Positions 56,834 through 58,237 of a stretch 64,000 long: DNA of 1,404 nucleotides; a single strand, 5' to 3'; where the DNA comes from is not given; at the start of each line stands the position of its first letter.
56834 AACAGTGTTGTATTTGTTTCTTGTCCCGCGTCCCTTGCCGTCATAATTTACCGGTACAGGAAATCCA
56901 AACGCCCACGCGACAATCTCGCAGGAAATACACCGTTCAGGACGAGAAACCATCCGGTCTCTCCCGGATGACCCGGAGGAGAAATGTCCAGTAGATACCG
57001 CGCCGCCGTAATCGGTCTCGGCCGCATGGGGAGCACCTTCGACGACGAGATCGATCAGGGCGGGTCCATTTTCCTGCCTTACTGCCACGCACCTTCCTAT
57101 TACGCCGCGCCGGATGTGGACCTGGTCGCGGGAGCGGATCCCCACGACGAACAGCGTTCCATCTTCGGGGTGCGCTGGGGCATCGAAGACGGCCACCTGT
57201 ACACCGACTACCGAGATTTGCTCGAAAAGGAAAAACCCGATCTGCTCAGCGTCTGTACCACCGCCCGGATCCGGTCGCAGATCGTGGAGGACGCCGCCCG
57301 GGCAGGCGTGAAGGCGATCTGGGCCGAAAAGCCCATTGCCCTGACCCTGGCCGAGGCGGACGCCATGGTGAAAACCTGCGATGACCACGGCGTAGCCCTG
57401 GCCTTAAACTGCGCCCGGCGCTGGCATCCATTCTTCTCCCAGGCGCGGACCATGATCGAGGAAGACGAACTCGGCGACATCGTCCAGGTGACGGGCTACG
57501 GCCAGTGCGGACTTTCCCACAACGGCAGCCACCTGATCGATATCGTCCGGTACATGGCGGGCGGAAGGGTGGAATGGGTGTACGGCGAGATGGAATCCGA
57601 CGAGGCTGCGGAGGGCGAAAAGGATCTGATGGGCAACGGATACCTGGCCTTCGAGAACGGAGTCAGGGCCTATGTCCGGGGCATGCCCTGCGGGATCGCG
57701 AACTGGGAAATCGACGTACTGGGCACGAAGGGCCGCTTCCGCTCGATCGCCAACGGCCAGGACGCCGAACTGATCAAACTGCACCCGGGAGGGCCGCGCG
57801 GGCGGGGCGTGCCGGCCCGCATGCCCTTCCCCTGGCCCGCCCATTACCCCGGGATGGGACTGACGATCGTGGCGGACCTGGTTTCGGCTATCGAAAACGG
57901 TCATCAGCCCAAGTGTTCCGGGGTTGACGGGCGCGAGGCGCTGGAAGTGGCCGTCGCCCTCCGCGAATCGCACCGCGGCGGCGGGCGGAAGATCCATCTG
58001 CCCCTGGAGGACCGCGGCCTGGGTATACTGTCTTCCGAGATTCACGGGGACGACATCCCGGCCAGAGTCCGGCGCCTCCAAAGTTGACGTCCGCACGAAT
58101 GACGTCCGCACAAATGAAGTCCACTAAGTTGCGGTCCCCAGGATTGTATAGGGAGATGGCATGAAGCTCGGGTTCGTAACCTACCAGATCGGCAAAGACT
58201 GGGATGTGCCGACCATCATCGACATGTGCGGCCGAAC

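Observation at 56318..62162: MocA/MocC-like dehydrogenase + TIM-barrel + class-III aminotransferase + nucleotidyltransferase cluster suggests aminocyclitol or aminosugar metabolism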

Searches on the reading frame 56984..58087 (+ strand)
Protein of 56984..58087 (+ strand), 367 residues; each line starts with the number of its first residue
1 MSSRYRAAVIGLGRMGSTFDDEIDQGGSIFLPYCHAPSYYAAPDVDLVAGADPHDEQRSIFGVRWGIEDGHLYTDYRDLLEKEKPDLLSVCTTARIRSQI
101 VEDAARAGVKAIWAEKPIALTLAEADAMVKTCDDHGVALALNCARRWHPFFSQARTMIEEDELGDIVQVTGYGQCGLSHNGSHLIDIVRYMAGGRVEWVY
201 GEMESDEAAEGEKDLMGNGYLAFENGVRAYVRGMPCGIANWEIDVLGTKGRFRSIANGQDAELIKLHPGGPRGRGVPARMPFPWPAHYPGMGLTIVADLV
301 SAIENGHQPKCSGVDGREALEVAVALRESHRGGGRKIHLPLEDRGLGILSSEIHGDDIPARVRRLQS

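Call 3: search_protein_families(library=pfam, proteins=[window:56984-58087:+])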
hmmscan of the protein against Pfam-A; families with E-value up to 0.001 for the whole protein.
window:56984-58087:+ (367 aa): 4 families
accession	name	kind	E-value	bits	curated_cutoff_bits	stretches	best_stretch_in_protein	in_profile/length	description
PF01408.29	GFO_IDH_MocA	-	1.4e-16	61.7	24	1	6-141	2-118/120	Oxidoreductase family, NAD-binding Rossmann fold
PF02894.22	GFO_IDH_MocA_C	-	2.3e-12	47.6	22.9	1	177-334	43-214/218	Oxidoreductase family, C-terminal alpha/beta domain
PF22725.1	GFO_IDH_MocA_C3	-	2.9e-10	40.7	27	1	178-252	47-123/124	GFO/IDH/MocA C-terminal domain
PF13380.12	CoA_binding_2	-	3.1e-05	24.8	22.8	1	68-143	38-110/116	CoA binding domain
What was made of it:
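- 56984..58087 (+): Gfo1: NAD-type Gfo/Idh/MocA oxidoreductase, 367 aa. First gene of the conserved triad. Pfam matches PF01408, PF02894 and PF22725 (call 3).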

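Call 4: search_protein_families(library=ncbifam, proteins=[window:56984-58087:+])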
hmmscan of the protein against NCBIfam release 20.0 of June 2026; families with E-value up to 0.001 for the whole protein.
window:56984-58087:+ (367 aa): 9 families
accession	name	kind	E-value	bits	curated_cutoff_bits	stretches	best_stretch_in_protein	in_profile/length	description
TIGR04380.1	myo_inos_iolG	equivalog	1.5e-23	83.2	355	1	34-171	15-150/330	inositol 2-dehydrogenase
NF040723.1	UDP-GlcNAcDh_Arch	equivalog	6e-23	81.8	450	1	33-210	13-195/302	UDP-N-acetylglucosamine 3-dehydrogenase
NF052479.1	LevoglcsnDh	equivalog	1.1e-13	50.7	650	1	63-171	54-159/386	levoglucosan dehydrogenase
NF041392.1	XylDh_Gfo6_Halo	equivalog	5.7e-13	48.4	350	1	67-172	65-169/350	D-xylose 1-dehydrogenase Gfo6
NF007574.0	PRK10206.1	equivalog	5.5e-08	32.2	352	1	71-170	52-150/345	oxidoreductase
NF008607.0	PRK11579.1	subfamily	6.5e-07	28.6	330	1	35-168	20-147/346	oxidoreductase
NF058563.1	BT_2159_fam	equivalog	8.3e-07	28.3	650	1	74-168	52-145/350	disaccharide 3-dehydrogenase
NF052679.1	InsChiInosDhIolG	equivalog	0.00015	21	540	1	69-169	51-151/343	bifunctional inositol 2-dehydrogenase/D-chiro-inositol 1-dehydrogenase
NF058561.1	BT_2158_fam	equivalog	0.00032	19.4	750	1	71-173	81-184/487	glycoside 3-dehydrogenase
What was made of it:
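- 56984..58087 (+): All NCBIfam equivalogs are far below cut-off, for example IolG at 83.2 bits against 355 and UDP-GlcNAc 3-dehydrogenase at 81.8 against 450 (call 4).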

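Call 11: search_solved_structures(query=window:56984-58087:+, max_evalue=0.001)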
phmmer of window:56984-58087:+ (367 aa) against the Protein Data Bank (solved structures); distinct sequences matched with E-value up to 0.001: 41.
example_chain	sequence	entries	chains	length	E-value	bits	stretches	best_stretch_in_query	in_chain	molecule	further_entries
3ezy_A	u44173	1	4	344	1.2e-12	51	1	34-329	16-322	Dehydrogenase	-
4h3v_A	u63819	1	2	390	5.5e-12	48.9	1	42-169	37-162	Oxidoreductase domain protein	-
7wzd_A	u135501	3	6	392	8.7e-12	48.3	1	37-170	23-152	4,5-dihydroxyphthalate dehydrogenase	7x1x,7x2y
3cea_A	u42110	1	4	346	1.7e-11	47.3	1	65-331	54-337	Myo-inositol 2-dehydrogenase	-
7d5m_A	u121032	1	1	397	2.9e-10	43.2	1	30-169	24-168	Oxidoreductase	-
7d5n_A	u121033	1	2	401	3e-10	43.2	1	30-169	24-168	Oxidoreductase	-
5a02_A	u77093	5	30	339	4.9e-10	42.5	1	54-332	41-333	ALDOSE-ALDOSE OXIDOREDUCTASE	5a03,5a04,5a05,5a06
3moi_A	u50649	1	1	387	8.7e-10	41.7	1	35-170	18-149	Probable dehydrogenase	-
4hkt_A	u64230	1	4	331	5.3e-08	35.8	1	43-170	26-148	Inositol 2-dehydrogenase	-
3dty_A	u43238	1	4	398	6.2e-08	35.6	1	31-169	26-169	Oxidoreductase, Gfo/Idh/MocA family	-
9m3d_B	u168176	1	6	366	1.6e-07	34.3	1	41-167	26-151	DgpA1 from W974-1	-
5uhw_A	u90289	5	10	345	4.3e-07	32.8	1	50-165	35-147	Oxidoreductase protein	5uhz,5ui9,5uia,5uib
3kux_A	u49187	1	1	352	8.6e-07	31.8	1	35-169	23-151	Putative oxidoreductase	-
3v5n_A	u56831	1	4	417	8.7e-07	31.8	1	27-169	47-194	Oxidoreductase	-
6z3c_AAA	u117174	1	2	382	9.2e-07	31.7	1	71-166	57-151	Gfo/Idh/MocA family oxidoreductase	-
4n54_A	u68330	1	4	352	1e-06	31.6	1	67-329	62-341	Inositol dehydrogenase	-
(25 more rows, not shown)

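Call 34: find_homologous_proteins(query=window:56984-58087:+, max_evalue=1e-20)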
Query window:56984-58087:+ (367 aa): 774 proteins with E <= 1e-20 among 8000 candidates; the best 120 are listed.
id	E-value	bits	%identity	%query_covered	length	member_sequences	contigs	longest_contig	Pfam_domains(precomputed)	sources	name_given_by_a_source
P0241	9.6e-230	781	91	100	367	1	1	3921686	PF01408.29,PF22725.2,PF02894.23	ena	-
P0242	3.1e-225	766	90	100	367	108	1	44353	PF01408.29,PF22725.2,PF02894.23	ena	-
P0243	2.0e-223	760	89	100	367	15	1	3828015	PF01408.29,PF22725.2,PF02894.23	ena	-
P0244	2.2e-223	760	89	100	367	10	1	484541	PF01408.29,PF22725.2,PF02894.23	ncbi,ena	-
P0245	5.9e-220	748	87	100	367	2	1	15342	PF01408.29,PF22725.2,PF02894.23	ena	-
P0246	7.6e-208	708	81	100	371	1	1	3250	PF01408.29,PF22725.2,PF02894.23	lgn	-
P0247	6.0e-206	702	81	100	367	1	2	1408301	PF01408.29,PF22725.2,PF02894.23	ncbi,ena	-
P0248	1.9e-201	687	79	99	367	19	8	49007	PF01408.29,PF22725.2,PF02894.23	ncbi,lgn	-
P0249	5.8e-201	686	79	100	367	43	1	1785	PF01408.29,PF22725.2,PF13380.13,PF02894.23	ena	-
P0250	1.8e-200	684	78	99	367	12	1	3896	PF01408.29,PF22725.2,PF02894.23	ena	-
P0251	1.9e-196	671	76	100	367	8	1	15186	PF01408.29,PF22725.2,PF02894.23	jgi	jgi:predicted dehydrogenase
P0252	1.0e-194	665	80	96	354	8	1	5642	PF01408.29,PF22725.2,PF02894.23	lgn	-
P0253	2.3e-192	657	75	100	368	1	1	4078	PF01408.29,PF22725.2,PF02894.23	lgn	-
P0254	4.5e-190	650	76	99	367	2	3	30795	PF01408.29,PF22725.2,PF02894.23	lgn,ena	-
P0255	2.7e-188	644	76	98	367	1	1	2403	PF01408.29,PF22725.2,PF13380.13,PF02894.23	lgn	-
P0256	9.5e-186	636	74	99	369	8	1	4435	PF01408.29,PF22725.2,PF13380.13,PF02894.23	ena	-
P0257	1.4e-184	632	73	99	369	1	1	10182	PF01408.29,PF22725.2,PF02894.23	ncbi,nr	ncbi:MAG: Gfo/Idh/MocA family oxidoreductase [Candidatus Poribacteria bacterium]|nr:Gfo/Idh/MocA fam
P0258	1.1e-183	629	72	100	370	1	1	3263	PF01408.29,PF22725.2,PF02894.23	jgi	jgi:predicted dehydrogenase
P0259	2.4e-183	628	73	98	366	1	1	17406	PF01408.29,PF22725.2,PF02894.23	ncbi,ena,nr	ncbi:MAG: Gfo/Idh/MocA family oxidoreductase [bacterium]|nr:Gfo/Idh/MocA family oxidoreductase [bact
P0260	1.6e-182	625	72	99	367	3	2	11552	PF01408.29,PF22725.2,PF02894.23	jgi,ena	jgi:predicted dehydrogenase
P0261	4.5e-182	624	73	99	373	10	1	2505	PF01408.29,PF22725.2,PF02894.23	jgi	-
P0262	6.6e-181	620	70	99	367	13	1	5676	PF01408.29,PF22725.2,PF02894.23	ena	-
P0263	1.9e-180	618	73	99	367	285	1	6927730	PF01408.29,PF22725.2,PF02894.23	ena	-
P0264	4.8e-180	617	72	99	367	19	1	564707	PF01408.29,PF22725.2,PF02894.23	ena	-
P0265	8.2e-180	616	72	100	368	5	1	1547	PF01408.29,PF22725.2,PF02894.23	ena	-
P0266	6.5e-179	613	72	100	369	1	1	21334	PF01408.29,PF22725.2,PF02894.23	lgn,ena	-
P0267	4.0e-178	611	73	98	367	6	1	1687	PF01408.29,PF22725.2,PF02894.23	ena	-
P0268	6.6e-178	610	71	99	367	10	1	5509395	PF01408.29,PF22725.2,PF13380.13,PF02894.23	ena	-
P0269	1.2e-177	609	72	99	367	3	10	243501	PF01408.29,PF22725.2,PF13380.13,PF02894.23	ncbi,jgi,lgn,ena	jgi:predicted dehydrogenase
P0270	1.3e-177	609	71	99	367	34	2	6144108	PF01408.29,PF22725.2,PF02894.23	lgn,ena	-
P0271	2.0e-177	608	70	99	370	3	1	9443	PF01408.29,PF22725.2,PF13380.13,PF02894.23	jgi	-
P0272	2.1e-177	608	71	99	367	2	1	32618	PF01408.29,PF22725.2,PF13380.13,PF02894.23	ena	-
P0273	3.0e-177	608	72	99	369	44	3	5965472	PF01408.29,PF22725.2,PF02894.23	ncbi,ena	-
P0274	3.0e-177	608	70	99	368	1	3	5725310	PF01408.29,PF22725.2,PF02894.23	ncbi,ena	-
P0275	4.5e-177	607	71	99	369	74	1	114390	PF01408.29,PF22725.2,PF13380.13,PF02894.23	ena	-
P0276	5.0e-177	607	72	99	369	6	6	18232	PF01408.29,PF22725.2,PF02894.23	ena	-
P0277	8.9e-177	606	71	100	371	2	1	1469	PF01408.29,PF22725.2,PF02894.23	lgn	-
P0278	9.6e-177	606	70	99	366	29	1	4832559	PF01408.29,PF22725.2,PF13380.13,PF02894.23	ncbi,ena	-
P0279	1.8e-176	605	70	99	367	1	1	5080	PF01408.29,PF22725.2,PF13380.13,PF02894.23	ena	-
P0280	1.8e-176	605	71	99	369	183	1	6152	PF01408.29,PF22725.2,PF13380.13,PF02894.23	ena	-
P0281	2.0e-176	605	72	98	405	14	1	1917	PF01408.29,PF22725.2,PF02894.23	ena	-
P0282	2.9e-176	605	71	99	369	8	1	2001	PF01408.29,PF22725.2,PF02894.23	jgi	jgi:predicted dehydrogenase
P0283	3.0e-176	604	74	98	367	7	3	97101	PF01408.29,PF22725.2,PF02894.23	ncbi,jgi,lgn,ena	-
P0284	5.3e-176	604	71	99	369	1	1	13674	PF01408.29,PF22725.2,PF13380.13,PF02894.23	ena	-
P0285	6.7e-176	603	69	99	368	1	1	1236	PF01408.29,PF22725.2,PF02894.23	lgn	-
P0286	8.6e-176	603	70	99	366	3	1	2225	PF01408.29,PF22725.2,PF13380.13,PF02894.23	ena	-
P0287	9.5e-176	603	71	99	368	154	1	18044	PF01408.29,PF22725.2,PF02894.23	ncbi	-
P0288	1.7e-175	602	70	99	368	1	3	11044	PF01408.29,PF22725.2,PF02894.23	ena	-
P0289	1.8e-175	602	70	99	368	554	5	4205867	PF01408.29,PF22725.2,PF02894.23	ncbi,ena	-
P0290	1.1e-174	599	72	99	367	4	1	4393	PF01408.29,PF22725.2,PF13380.13,PF02894.23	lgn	-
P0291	1.4e-174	599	70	99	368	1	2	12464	PF01408.29,PF22725.2,PF02894.23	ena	-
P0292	3.8e-174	598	71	99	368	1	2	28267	PF01408.29,PF22725.2,PF02894.23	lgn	-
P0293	5.5e-174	597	70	99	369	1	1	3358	PF01408.29,PF22725.2,PF02894.23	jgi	-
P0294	4.2e-173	594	70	100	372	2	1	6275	PF01408.29,PF22725.2,PF13380.13,PF02894.23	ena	-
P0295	9.8e-173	593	69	99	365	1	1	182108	PF01408.29,PF22725.2,PF13380.13,PF02894.23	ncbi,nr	ncbi:Gfo/Idh/MocA family oxidoreductase [Chloroflexi bacterium TSY]|nr:Gfo/Idh/MocA family oxidoredu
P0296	1.6e-172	592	70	99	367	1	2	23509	PF01408.29,PF22725.2,PF13380.13,PF02894.23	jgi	jgi:predicted dehydrogenase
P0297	2.9e-172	591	71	99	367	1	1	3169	PF01408.29,PF22725.2,PF13380.13,PF02894.23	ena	-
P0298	4.8e-172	591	70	99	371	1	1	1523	PF01408.29,PF22725.2,PF02894.23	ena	-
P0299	8.2e-172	590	70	99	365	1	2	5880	PF01408.29,PF22725.2,PF02894.23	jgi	jgi:predicted dehydrogenase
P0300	9.1e-172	590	69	99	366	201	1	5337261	PF01408.29,PF22725.2,PF13380.13,PF02894.23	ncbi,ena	-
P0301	3.9e-171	588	68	99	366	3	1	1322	PF01408.29,PF22725.2,PF13380.13,PF02894.23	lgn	-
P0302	4.4e-171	587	68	99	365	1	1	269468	PF01408.29,PF22725.2,PF02894.23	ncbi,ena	-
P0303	5.2e-171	587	68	97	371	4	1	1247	PF01408.29,PF22725.2,PF02894.23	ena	-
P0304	5.5e-171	587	69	99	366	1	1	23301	PF01408.29,PF22725.2,PF02894.23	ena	-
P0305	2.5e-170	585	68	99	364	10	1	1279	PF01408.29,PF22725.2,PF02894.23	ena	-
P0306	4.3e-170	584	69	99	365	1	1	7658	PF01408.29,PF22725.2,PF13380.13,PF02894.23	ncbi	-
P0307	1.1e-169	583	69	98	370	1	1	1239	PF01408.29,PF22725.2,PF13380.13,PF02894.23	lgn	-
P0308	1.8e-169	582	67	99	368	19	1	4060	PF01408.29,PF22725.2,PF02894.23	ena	-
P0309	2.2e-169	582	69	98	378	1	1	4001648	PF01408.29,PF22725.2,PF02894.23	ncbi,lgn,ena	-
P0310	3.6e-169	581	68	100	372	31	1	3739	PF01408.29,PF22725.2,PF02894.23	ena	-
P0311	3.9e-169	581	67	99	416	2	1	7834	PF01408.29,PF22725.2,PF02894.23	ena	-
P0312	4.5e-169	581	68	99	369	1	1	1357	PF01408.29,PF22725.2,PF02894.23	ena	-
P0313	5.3e-169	581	67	99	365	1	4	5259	PF01408.29,PF22725.2,PF13380.13,PF02894.23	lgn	-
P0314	8.0e-169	580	67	99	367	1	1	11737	PF01408.29,PF22725.2,PF13380.13,PF02894.23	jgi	jgi:predicted dehydrogenase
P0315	1.2e-168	579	69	97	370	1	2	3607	PF01408.29,PF22725.2,PF02894.23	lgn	-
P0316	1.9e-168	579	68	99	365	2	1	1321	PF01408.29,PF22725.2,PF02894.23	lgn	-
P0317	3.2e-168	578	67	99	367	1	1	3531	PF01408.29,PF22725.2,PF02894.23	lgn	-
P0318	4.1e-168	578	69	98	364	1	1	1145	PF01408.29,PF22725.2,PF13380.13,PF02894.23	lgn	-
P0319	4.3e-168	578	67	99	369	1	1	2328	PF01408.29,PF22725.2,PF02894.23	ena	-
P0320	1.2e-167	576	67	100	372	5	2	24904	PF01408.29,PF22725.2,PF02894.23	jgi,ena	jgi:predicted dehydrogenase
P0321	1.6e-167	576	69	98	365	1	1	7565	PF01408.29,PF22725.2,PF02894.23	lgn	-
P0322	2.9e-167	575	68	99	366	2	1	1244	PF01408.29,PF22725.2,PF13380.13,PF02894.23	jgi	-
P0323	3.5e-167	575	67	99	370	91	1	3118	PF01408.29,PF22725.2,PF02894.23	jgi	-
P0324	1.0e-166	573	67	99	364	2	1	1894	PF01408.29,PF22725.2,PF02894.23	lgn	-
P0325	1.2e-166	573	68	98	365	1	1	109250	PF01408.29,PF22725.2,PF02894.23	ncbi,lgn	ncbi:MAG: Gfo/Idh/MocA family oxidoreductase [Chloroflexota bacterium]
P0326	1.4e-166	573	68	98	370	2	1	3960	PF01408.29,PF22725.2,PF02894.23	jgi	-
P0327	2.5e-166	572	69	99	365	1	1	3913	PF01408.29,PF22725.2,PF13380.13,PF02894.23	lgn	-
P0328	2.6e-166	572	69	98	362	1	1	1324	PF01408.29,PF22725.2,PF02894.23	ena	-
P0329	4.4e-166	571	67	99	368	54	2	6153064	PF01408.29,PF22725.2,PF02894.23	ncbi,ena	-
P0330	4.6e-166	571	68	98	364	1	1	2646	PF01408.29,PF22725.2,PF13380.13,PF02894.23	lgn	-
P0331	5.2e-166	571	68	100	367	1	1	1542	PF01408.29,PF22725.2,PF02894.23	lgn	-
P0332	7.2e-166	570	67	99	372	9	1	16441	PF01408.29,PF22725.2,PF02894.23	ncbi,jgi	ncbi:MAG: putative dehydrogenase [Candidatus Latescibacterota bacterium]|jgi:predicted dehydrogenase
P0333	7.6e-166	570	69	97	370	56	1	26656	PF01408.29,PF22725.2,PF02894.23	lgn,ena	-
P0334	1.7e-165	569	67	99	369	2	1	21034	PF01408.29,PF22725.2,PF02894.23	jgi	jgi:predicted dehydrogenase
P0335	1.9e-165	569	68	98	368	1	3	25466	PF01408.29,PF22725.2,PF02894.23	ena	-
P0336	2.1e-165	569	66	99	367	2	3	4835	PF01408.29,PF22725.2,PF02894.23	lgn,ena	-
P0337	2.9e-165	568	68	98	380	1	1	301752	PF01408.29,PF22725.2,PF02894.23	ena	-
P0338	3.7e-165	568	68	98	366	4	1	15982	PF01408.29,PF22725.2,PF02894.23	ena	-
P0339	3.7e-165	568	65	99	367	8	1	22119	PF01408.29,PF22725.2,PF02894.23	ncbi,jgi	jgi:predicted dehydrogenase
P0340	4.2e-165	568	68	98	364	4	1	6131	PF01408.29,PF22725.2,PF02894.23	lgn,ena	-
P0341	5.3e-165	567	68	99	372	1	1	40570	PF01408.29,PF22725.2,PF02894.23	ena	-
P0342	8.3e-165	567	67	99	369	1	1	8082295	PF01408.29,PF22725.2,PF02894.23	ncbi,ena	-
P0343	1.1e-164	566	66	99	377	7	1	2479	PF01408.29,PF22725.2,PF02894.23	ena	-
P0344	1.3e-164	566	66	98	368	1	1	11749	PF01408.29,PF22725.2,PF02894.23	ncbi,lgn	ncbi:MAG: Gfo/Idh/MocA family oxidoreductase [Chloroflexota bacterium]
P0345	1.3e-164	566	64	99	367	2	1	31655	PF01408.29,PF22725.2,PF02894.23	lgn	-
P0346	1.6e-164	566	67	99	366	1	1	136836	PF01408.29,PF22725.2,PF02894.23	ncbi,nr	ncbi:MAG: Gfo/Idh/MocA family oxidoreductase [Caldilineaceae bacterium]|nr:Gfo/Idh/MocA family oxido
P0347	1.9e-164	566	66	99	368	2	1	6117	PF01408.29,PF22725.2,PF13380.13,PF02894.23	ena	-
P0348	2.0e-164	566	66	99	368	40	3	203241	PF01408.29,PF22725.2,PF02894.23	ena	-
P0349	2.2e-164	565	66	99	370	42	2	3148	PF01408.29,PF22725.2,PF02894.23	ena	-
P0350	3.4e-164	565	65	99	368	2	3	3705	PF01408.29,PF22725.2,PF13380.13,PF02894.23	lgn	-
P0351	4.3e-164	564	68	99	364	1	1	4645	PF01408.29,PF22725.2,PF02894.23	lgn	-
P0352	6.4e-164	564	66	99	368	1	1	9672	PF01408.29,PF22725.2,PF02894.23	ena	-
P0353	7.5e-164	564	67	99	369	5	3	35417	PF01408.29,PF22725.2,PF02894.23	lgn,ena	-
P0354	9.1e-164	563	65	99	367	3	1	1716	PF01408.29,PF22725.2,PF02894.23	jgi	jgi:predicted dehydrogenase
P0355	9.2e-164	563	68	99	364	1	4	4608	PF01408.29,PF22725.2,PF02894.23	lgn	-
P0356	1.5e-163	563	68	98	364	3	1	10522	PF01408.29,PF22725.2,PF02894.23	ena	-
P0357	1.8e-163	562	68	99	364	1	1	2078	PF01408.29,PF22725.2,PF02894.23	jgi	-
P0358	2.1e-163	562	66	98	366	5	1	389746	PF01408.29,PF22725.2,PF02894.23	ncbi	-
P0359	3.3e-163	562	65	99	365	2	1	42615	PF01408.29,PF22725.2,PF13380.13,PF02894.23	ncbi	-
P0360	7.4e-163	560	65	99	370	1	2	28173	PF01408.29,PF22725.2,PF02894.23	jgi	jgi:predicted dehydrogenase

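Call 37: find_related_loci(query=A3, collection=metagenome_contigs, flank=6000)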
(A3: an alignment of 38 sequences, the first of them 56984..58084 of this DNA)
Query A3 (367 aa) in metagenome_contigs; peptide patterns used: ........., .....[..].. (x = any residue, [..] = any of these).
416 stretches matched a pattern; 355 encode a relative of the query (tblastn E <= 1e-3); the best 80 are kept; 80 distinct loci.
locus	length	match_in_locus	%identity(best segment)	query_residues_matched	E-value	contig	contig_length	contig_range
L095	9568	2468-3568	96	1-367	0e+0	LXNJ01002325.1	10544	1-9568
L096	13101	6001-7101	95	1-367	0e+0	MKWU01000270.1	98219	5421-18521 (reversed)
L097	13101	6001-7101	79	1-367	0e+0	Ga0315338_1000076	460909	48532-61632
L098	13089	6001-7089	79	1-363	0e+0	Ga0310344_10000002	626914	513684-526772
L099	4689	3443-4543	78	1-367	0e+0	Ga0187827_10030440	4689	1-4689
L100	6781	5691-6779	79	1-363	0e+0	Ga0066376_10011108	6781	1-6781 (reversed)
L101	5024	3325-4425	76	1-367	0e+0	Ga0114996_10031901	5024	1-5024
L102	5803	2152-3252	78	1-367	0e+0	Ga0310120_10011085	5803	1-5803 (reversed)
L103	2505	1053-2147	73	3-367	0e+0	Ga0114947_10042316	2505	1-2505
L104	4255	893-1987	71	3-367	0e+0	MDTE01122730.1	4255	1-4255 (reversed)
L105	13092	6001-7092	72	4-367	2e-180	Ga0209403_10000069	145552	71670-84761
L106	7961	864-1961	71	1-366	2e-180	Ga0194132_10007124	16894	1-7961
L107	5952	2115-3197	72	4-364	0e+0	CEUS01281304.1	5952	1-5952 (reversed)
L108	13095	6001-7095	71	3-367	9e-180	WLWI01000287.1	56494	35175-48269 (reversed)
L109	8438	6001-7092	70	3-366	3e-179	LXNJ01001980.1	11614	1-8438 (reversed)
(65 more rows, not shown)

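Call 52: find_encoding_contigs(protein=P0260, flank=8000, max_places=2)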
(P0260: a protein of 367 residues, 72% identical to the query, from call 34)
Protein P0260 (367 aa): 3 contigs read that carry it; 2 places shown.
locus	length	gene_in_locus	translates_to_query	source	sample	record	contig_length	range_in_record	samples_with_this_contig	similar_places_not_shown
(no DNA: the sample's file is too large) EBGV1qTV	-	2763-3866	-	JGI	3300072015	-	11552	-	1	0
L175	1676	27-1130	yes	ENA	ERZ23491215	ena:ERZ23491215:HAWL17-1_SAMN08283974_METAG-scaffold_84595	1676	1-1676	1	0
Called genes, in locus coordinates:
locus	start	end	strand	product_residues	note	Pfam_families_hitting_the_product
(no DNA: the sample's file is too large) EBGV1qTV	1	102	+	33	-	?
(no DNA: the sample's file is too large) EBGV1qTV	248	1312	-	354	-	PF01408:GFO_IDH_MocA, PF22725:GFO_IDH_MocA_C3 (faint)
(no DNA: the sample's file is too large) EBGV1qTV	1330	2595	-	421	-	PF05048:NosD, PF13229:Beta_helix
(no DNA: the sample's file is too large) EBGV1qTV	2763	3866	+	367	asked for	PF01408:GFO_IDH_MocA, PF02894:GFO_IDH_MocA_C, PF22725:GFO_IDH_MocA_C3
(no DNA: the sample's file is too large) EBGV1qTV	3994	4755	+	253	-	PF01261:AP_endonuc_2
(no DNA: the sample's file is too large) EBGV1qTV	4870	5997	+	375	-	PF02746:MR_MLE_N, PF13378:MR_MLE_C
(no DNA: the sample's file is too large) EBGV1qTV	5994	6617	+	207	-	PF24894:Hexapep_GlmU (faint), PF25084:LbH_EIF2B (faint), PF25087:GMPPB_C, PF00132:Hexapep (faint)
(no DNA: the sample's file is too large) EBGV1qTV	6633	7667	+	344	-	PF01717:Meth_synt_2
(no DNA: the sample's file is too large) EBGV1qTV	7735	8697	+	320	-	-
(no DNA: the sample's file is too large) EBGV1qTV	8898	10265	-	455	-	-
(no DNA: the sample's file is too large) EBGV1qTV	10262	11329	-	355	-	PF08240:ADH_N, PF16912:Glu_dehyd_C, PF00107:ADH_zinc_N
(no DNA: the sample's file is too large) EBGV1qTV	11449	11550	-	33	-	?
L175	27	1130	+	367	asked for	PF01408:GFO_IDH_MocA, PF02894:GFO_IDH_MocA_C, PF22725:GFO_IDH_MocA_C3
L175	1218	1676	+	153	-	?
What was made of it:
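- Gfo1-TIM occurs in a Latescibacteria contig, followed by an MR_MLE enzyme (call 52).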
